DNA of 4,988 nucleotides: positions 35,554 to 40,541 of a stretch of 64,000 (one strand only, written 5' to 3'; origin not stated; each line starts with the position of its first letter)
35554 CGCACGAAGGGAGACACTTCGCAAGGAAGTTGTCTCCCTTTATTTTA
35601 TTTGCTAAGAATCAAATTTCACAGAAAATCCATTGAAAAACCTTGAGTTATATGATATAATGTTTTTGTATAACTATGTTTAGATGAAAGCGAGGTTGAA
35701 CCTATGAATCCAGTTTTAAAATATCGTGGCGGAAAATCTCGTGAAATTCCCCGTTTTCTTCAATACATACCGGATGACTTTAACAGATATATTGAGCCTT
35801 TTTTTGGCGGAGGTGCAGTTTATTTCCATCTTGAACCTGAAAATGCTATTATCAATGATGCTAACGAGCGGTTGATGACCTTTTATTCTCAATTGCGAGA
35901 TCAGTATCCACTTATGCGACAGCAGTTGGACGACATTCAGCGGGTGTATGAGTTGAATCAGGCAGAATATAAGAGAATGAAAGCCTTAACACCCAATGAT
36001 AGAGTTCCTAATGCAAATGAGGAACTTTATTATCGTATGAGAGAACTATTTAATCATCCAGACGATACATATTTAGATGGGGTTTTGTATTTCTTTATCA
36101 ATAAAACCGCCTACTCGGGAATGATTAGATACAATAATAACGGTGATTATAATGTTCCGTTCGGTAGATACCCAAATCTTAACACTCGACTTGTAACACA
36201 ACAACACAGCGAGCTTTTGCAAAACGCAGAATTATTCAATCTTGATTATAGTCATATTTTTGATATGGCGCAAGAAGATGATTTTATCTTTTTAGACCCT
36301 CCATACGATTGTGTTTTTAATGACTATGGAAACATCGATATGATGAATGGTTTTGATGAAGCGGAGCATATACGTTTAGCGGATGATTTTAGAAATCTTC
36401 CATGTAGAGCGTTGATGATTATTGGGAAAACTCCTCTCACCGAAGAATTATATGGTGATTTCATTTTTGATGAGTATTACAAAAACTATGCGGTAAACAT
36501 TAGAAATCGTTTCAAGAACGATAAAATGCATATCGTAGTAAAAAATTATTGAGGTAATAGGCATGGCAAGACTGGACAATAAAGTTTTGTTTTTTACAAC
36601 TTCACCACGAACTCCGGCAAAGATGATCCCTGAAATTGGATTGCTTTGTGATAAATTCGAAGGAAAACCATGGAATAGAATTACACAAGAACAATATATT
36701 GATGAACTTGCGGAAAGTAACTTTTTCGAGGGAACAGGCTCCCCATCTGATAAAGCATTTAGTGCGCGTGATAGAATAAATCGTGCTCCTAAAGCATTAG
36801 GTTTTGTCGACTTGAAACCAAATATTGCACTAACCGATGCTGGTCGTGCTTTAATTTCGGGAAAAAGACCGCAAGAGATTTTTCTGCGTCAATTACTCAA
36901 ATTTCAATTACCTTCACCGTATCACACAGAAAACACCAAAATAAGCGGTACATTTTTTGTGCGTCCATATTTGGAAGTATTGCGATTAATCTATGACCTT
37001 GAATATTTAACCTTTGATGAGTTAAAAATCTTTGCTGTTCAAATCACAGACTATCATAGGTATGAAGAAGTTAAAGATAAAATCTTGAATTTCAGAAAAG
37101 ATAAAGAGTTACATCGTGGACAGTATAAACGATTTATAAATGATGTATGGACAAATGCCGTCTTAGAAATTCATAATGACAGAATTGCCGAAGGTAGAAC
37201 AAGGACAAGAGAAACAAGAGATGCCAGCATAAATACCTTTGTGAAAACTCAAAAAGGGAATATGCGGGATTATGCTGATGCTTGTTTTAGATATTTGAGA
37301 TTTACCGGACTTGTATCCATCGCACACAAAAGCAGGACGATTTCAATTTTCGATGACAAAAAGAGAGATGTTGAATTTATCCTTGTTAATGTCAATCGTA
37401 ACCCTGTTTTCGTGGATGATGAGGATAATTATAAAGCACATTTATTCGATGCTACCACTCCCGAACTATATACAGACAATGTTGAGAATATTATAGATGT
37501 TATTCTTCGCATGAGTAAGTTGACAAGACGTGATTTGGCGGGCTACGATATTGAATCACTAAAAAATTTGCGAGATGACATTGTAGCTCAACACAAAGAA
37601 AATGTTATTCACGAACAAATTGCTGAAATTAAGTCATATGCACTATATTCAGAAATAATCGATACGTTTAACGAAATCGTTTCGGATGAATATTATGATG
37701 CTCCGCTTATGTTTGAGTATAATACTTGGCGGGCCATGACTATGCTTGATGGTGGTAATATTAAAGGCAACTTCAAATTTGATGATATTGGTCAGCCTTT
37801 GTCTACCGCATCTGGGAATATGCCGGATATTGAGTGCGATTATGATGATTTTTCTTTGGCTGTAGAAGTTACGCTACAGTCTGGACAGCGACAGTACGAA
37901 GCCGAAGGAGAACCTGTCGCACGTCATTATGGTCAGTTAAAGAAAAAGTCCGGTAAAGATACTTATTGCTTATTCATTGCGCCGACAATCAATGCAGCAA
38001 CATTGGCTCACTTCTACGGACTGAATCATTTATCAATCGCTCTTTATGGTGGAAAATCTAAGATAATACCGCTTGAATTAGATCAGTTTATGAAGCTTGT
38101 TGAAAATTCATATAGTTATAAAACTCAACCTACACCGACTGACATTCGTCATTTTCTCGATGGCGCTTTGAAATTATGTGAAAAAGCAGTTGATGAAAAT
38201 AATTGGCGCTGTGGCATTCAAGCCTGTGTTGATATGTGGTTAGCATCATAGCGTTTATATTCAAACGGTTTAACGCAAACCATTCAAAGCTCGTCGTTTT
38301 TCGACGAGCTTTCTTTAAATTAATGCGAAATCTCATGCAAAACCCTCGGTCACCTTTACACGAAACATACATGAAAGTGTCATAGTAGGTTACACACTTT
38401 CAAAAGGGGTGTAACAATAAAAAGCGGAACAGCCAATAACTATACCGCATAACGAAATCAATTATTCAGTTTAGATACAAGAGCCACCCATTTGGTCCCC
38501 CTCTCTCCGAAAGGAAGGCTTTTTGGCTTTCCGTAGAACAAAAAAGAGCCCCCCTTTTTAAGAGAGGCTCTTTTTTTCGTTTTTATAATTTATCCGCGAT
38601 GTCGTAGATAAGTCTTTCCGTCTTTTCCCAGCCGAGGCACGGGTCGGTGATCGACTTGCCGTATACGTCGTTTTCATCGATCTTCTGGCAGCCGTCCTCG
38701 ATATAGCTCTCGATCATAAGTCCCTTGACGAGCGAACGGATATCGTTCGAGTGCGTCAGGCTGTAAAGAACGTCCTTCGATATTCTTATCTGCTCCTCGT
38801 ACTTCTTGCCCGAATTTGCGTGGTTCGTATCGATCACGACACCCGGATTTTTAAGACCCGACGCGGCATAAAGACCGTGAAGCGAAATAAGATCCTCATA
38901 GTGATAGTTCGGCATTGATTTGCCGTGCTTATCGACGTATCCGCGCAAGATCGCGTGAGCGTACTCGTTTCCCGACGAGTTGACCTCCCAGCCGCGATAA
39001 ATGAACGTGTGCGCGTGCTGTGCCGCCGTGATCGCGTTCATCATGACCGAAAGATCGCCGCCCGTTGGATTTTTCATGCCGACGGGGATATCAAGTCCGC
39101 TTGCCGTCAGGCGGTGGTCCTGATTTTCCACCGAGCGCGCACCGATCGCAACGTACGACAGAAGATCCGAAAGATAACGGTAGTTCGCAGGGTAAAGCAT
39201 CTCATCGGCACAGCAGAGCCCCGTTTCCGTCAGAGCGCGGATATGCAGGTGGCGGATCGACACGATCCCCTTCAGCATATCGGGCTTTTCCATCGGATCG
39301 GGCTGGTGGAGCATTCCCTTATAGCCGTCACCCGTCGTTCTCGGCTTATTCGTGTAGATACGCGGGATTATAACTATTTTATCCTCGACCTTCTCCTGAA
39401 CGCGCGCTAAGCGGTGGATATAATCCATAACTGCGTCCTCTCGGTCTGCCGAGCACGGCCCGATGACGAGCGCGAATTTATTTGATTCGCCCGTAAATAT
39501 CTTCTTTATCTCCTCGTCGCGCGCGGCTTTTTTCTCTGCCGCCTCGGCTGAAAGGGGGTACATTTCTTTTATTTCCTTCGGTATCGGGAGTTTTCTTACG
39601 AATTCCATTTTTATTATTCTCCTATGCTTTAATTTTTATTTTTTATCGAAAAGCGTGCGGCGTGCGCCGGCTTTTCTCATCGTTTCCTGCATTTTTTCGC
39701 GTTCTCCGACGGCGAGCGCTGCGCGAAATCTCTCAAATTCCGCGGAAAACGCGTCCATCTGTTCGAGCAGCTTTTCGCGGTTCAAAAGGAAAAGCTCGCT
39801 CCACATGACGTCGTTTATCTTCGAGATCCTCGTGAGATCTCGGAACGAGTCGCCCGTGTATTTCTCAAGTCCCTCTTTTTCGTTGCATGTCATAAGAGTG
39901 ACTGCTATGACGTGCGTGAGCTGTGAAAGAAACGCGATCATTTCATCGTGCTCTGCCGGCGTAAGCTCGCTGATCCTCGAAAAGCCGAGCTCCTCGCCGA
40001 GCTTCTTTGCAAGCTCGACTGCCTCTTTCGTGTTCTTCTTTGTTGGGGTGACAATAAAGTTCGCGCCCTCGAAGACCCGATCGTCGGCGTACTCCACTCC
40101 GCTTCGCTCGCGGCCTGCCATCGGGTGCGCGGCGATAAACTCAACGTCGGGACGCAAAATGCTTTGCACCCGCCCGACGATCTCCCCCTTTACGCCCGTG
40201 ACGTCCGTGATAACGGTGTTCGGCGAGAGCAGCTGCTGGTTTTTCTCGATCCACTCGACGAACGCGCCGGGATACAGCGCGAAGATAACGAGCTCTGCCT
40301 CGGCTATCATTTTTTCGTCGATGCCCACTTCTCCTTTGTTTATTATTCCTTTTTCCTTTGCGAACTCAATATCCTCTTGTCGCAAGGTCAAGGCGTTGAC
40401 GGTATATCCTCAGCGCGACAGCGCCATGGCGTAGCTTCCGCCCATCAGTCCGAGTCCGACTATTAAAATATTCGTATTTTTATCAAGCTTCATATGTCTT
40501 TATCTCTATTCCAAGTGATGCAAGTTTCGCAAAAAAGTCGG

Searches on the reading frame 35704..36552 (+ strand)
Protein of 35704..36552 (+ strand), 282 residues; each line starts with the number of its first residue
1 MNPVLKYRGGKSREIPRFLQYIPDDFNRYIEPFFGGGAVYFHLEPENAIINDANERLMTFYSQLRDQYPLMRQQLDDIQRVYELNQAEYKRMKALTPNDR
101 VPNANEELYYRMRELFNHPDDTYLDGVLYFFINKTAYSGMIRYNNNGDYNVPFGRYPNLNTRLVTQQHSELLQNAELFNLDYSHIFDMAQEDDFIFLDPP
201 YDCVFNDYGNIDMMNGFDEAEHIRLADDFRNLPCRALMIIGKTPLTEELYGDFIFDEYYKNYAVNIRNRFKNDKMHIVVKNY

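Call 8: search_protein_families(library=pfam, proteins=[window:35704-36552:+])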
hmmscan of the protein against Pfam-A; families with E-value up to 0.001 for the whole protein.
window:35704-36552:+ (282 aa): 1 family
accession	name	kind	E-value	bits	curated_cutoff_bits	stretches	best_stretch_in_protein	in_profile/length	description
PF02086.21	MethyltransfD12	-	3.1e-36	125.8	22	1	7-259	1-246/253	D12 class N6 adenine-specific DNA methyltransferase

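Call 12: find_encoding_contigs(protein=window:35704-36552:+, flank=10000, max_places=10)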
Protein window:35704-36552:+ (282 aa): 4 contigs read that carry it; 3 places shown.
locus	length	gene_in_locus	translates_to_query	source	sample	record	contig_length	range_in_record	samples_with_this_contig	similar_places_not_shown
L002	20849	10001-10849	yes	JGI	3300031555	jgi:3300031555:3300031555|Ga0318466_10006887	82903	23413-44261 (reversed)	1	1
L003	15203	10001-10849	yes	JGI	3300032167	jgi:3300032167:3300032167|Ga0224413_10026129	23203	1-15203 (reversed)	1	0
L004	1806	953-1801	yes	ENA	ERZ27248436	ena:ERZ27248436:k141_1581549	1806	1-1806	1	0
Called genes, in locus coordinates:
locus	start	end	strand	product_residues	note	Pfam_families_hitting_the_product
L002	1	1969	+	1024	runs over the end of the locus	PF00005:ABC_tran, PF02687:FtsX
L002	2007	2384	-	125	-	PF00583:Acetyltransf_1, PF13302:Acetyltransf_3, PF12746:GNAT_acetyltran (weak)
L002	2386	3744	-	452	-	PF03062:MBOAT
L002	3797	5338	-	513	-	PF13541:ChlI, PF00158:Sigma54_activat (faint), PF00493:MCM (faint), PF01078:Mg_chelatase, PF07728:AAA_5, PF13335:Mg_chelatase_C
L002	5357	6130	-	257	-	PF03099:BPL_LplA_LipB, PF02237:BPL_C (weak)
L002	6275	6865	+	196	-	PF12710:HAD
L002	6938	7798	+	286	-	PF00590:TP_methylase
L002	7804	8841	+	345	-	PF21694:DNA_pol3_delta_C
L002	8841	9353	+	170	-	-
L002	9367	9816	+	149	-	PF13746:Fer4_18 (faint), PF13237:Fer4_10 (faint), PF13183:Fer4_8 (weak), PF13187:Fer4_9, PF13534:Fer4_17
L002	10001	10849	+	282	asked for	PF02086:MethyltransfD12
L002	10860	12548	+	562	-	PF09491:RE_AlwI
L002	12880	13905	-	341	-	PF00793:DAHP_synth_1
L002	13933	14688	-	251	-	PF02153:PDH_N, PF20463:PDH_C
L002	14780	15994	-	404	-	PF00275:EPSP_synthase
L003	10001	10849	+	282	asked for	PF02086:MethyltransfD12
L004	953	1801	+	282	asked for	PF02086:MethyltransfD12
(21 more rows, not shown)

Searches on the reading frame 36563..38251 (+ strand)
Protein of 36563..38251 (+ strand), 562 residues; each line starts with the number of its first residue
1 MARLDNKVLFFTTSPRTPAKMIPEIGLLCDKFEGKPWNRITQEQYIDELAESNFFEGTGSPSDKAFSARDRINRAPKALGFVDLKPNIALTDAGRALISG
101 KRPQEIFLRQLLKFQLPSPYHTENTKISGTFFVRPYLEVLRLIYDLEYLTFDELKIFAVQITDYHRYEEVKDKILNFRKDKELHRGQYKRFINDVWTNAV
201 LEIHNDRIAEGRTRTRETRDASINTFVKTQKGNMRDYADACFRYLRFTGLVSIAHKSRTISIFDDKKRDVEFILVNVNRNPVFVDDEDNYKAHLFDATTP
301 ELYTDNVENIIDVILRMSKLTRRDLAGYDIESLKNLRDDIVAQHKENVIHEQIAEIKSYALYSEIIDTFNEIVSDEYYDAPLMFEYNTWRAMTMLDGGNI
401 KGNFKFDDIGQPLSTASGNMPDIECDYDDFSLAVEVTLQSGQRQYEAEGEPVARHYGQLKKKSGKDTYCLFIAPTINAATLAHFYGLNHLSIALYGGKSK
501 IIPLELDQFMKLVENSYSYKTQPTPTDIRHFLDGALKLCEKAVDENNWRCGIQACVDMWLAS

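Call 8: search_protein_families(library=pfam, proteins=[window:36563-38251:+])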
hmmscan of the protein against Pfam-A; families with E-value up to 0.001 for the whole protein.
window:36563-38251:+ (562 aa): 1 family
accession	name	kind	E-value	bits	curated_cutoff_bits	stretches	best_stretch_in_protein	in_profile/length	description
PF09491.16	RE_AlwI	-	8.6e-63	213.3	23.1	1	79-512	3-441/441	AlwI restriction endonuclease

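Call 22: find_homologous_proteins(query=window:36563-38248:+)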
Query window:36563-38248:+ (562 aa): 4569 proteins with E <= 0.001 among 8000 candidates; the best 120 are listed.
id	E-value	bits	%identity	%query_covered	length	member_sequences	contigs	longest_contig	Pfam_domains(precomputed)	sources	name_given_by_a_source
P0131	0.0e+0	1260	97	100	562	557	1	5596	PF09491.17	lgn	-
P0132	0.0e+0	1240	96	100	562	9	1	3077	PF09491.17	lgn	-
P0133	0.0e+0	1174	90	100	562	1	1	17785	PF09491.17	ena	-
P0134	0.0e+0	1170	89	100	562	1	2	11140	PF09491.17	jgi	jgi:hypothetical protein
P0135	0.0e+0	1165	88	100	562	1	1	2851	PF09491.17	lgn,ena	-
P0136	0.0e+0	1154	87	100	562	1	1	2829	PF09491.17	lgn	-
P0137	0.0e+0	1154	89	100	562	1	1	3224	PF09491.17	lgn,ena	-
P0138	0.0e+0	1131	87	100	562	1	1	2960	PF09491.17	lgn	-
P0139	0.0e+0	1118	85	100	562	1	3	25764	PF09491.17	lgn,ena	-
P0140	0.0e+0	1116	85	100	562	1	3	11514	PF09491.17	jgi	-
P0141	0.0e+0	1116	85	100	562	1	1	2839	PF09491.17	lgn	-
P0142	0.0e+0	1114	85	100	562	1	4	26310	PF09491.17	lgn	-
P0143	0.0e+0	1104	83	100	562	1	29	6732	PF09491.17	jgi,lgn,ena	jgi:hypothetical protein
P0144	0.0e+0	1102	83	100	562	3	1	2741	PF09491.17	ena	-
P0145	0.0e+0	1089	82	100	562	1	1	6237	PF09491.17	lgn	-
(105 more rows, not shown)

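Call 25: find_encoding_contigs(protein=P0131, flank=10000, max_places=6)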
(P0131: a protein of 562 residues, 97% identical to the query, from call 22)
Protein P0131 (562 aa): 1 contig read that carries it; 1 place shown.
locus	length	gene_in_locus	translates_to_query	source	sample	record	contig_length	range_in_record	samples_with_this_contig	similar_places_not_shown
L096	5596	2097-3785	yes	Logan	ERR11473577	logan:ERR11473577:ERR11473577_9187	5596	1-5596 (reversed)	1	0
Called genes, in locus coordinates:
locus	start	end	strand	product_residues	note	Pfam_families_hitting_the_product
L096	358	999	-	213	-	-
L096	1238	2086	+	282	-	PF02086:MethyltransfD12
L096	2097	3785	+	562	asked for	PF09491:RE_AlwI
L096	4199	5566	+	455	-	PF03448:MgtE_N, PF00571:CBS, PF01769:MgtE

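Call 26: find_encoding_contigs(protein=P0133, flank=10000, max_places=4)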
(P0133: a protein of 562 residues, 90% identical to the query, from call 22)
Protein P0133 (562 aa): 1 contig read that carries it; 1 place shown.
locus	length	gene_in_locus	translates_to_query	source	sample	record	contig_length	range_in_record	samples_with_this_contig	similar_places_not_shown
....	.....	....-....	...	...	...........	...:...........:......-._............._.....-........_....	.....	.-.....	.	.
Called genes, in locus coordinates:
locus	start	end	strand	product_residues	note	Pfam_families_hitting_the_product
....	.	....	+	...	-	?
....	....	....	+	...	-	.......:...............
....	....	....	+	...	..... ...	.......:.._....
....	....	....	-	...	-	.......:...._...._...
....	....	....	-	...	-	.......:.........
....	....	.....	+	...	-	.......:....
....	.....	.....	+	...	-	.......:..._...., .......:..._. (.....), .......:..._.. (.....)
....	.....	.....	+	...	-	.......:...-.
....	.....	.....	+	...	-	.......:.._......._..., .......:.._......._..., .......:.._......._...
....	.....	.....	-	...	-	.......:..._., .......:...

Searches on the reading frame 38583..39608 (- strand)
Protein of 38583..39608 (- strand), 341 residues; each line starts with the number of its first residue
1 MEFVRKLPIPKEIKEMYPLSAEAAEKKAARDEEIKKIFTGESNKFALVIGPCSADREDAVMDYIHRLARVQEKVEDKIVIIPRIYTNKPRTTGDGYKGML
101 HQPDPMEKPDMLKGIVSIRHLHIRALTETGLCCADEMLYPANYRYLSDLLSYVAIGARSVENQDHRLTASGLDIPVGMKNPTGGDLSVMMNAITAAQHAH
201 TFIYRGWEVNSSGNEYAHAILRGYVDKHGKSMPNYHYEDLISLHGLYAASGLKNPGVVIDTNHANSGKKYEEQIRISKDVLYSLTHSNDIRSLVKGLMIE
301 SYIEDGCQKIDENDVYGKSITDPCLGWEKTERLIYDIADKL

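Call 8: search_protein_families(library=pfam, proteins=[window:38583-39608:-])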
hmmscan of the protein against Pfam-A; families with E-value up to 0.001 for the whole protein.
window:38583-39608:- (341 aa): 1 family
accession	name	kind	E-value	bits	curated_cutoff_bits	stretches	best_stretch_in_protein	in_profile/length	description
PF00793.26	DAHP_synth_1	-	1.4e-48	165.6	25.5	1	33-332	8-267/270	DAHP synthetase I family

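Call 48: search_protein_families(library=pfam, proteins=[L179:626-955:+])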
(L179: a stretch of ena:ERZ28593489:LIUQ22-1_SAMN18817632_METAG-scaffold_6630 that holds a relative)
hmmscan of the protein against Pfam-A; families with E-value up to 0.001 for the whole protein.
L179:626-955:+ (109 aa): 4 families
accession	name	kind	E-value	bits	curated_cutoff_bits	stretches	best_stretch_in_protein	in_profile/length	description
PF10686.14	YAcAr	-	5.1e-09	36.2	28.2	1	24-60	30-66/66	YspA, cpYpsA-related SLOG family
PF02481.21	DNA_processg_A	-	6e-07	29.3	29.6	1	2-53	46-103/212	DNA recombination-mediator protein A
PF18306.6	LDcluster4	-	5.6e-05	23.2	26.3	1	2-105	3-121/151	SLOG cluster4 family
PF12694.12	cpYpsA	-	0.00011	22.5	26.2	0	27-58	1-32/145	Circularly permutated YpsA SLOG family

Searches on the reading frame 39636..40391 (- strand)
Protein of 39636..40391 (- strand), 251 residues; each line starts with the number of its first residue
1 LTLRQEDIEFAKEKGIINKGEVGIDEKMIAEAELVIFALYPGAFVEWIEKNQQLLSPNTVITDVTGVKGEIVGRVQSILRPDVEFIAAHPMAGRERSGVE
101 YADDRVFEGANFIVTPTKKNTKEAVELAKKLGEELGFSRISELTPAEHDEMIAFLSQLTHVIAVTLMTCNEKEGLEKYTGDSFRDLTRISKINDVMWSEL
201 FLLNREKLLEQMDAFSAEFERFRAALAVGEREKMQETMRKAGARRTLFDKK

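Call 8: search_protein_families(library=pfam, proteins=[window:39636-40391:-])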
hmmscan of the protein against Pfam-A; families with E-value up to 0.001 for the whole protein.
window:39636-40391:- (251 aa): 2 families
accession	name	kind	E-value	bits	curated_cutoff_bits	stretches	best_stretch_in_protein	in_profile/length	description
PF02153.23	PDH_N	-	3.8e-25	88.6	26.5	1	13-136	29-149/154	Prephenate dehydrogenase, nucleotide-binding domain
PF20463.3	PDH_C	-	7.3e-20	71.6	22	1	144-239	1-101/102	Prephenate dehydrogenase, dimerization domain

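Call 48: search_protein_families(library=pfam, proteins=[L179:626-955:+])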
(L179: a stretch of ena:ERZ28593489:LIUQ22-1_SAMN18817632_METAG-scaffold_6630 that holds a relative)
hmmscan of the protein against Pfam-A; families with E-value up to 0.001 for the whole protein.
L179:626-955:+ (109 aa): 4 families
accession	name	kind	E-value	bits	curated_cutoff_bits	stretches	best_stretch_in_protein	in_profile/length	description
PF10686.14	YAcAr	-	5.1e-09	36.2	28.2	1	24-60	30-66/66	YspA, cpYpsA-related SLOG family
PF02481.21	DNA_processg_A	-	6e-07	29.3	29.6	1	2-53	46-103/212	DNA recombination-mediator protein A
PF18306.6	LDcluster4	-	5.6e-05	23.2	26.3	1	2-105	3-121/151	SLOG cluster4 family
PF12694.12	cpYpsA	-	0.00011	22.5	26.2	0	27-58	1-32/145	Circularly permutated YpsA SLOG family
